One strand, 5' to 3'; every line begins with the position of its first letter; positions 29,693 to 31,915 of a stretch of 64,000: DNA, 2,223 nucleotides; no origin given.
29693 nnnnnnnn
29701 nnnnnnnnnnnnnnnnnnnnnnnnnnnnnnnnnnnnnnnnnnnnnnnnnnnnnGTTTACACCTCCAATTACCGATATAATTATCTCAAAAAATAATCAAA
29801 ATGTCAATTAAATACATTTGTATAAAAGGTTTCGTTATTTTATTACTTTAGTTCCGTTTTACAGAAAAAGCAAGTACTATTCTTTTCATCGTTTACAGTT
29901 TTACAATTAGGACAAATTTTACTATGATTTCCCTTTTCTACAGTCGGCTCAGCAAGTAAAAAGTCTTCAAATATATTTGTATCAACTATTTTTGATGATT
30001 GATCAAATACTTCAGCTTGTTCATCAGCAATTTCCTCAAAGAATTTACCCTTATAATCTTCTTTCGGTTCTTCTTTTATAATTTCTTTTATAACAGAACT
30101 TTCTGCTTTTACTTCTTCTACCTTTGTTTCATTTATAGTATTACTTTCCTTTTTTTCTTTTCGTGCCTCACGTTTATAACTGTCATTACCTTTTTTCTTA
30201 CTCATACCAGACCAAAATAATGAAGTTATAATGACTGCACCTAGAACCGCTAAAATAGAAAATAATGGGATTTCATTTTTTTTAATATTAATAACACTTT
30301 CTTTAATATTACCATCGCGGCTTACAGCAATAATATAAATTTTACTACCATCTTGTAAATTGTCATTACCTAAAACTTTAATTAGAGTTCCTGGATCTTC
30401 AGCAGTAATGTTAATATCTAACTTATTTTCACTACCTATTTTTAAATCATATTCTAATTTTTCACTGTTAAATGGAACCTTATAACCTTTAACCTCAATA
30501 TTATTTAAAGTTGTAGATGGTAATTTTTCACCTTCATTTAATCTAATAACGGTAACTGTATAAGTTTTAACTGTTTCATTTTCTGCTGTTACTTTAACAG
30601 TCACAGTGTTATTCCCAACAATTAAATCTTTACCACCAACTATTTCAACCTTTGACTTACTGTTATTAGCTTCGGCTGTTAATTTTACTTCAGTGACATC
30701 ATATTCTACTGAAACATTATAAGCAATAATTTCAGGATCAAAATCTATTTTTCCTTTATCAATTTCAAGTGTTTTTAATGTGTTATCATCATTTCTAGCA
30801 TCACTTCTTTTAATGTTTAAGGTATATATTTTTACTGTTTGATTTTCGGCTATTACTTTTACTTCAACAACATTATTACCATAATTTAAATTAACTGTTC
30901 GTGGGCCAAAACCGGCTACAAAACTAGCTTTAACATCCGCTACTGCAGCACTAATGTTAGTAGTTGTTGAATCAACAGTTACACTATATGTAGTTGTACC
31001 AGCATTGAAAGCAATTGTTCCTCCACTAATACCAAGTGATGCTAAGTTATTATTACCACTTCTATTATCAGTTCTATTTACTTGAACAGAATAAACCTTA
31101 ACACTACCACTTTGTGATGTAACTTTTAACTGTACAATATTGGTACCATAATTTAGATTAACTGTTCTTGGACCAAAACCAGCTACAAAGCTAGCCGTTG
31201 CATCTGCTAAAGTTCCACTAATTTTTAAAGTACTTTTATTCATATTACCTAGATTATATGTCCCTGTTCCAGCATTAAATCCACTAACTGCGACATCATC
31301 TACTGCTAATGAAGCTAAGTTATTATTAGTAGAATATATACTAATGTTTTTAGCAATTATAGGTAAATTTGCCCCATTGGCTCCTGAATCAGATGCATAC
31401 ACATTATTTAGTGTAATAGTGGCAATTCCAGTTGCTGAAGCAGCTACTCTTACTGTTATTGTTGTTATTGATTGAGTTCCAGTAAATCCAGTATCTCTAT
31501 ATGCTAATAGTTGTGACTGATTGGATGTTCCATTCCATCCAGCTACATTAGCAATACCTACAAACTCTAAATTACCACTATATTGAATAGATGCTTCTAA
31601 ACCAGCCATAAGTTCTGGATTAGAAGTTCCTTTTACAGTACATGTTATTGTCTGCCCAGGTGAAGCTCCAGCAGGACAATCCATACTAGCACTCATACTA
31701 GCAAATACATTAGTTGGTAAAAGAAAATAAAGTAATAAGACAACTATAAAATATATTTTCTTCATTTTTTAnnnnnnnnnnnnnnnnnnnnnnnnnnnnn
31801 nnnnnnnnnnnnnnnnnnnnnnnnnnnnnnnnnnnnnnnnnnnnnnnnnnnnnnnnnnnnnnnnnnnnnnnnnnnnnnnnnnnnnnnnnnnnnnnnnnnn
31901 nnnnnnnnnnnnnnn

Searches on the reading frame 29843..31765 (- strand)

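Call 36: search_protein_families(library=pfam, proteins=[window:29843-31765:-], max_evalue=0.01)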
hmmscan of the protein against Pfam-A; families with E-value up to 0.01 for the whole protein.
window:29843-31765:- (640 aa): 1 family
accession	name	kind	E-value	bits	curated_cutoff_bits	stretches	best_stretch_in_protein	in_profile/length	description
PF12733.13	Cadherin-like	-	2e-28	99.1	24.2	3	339-408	9-88/89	Cadherin-like beta sandwich domain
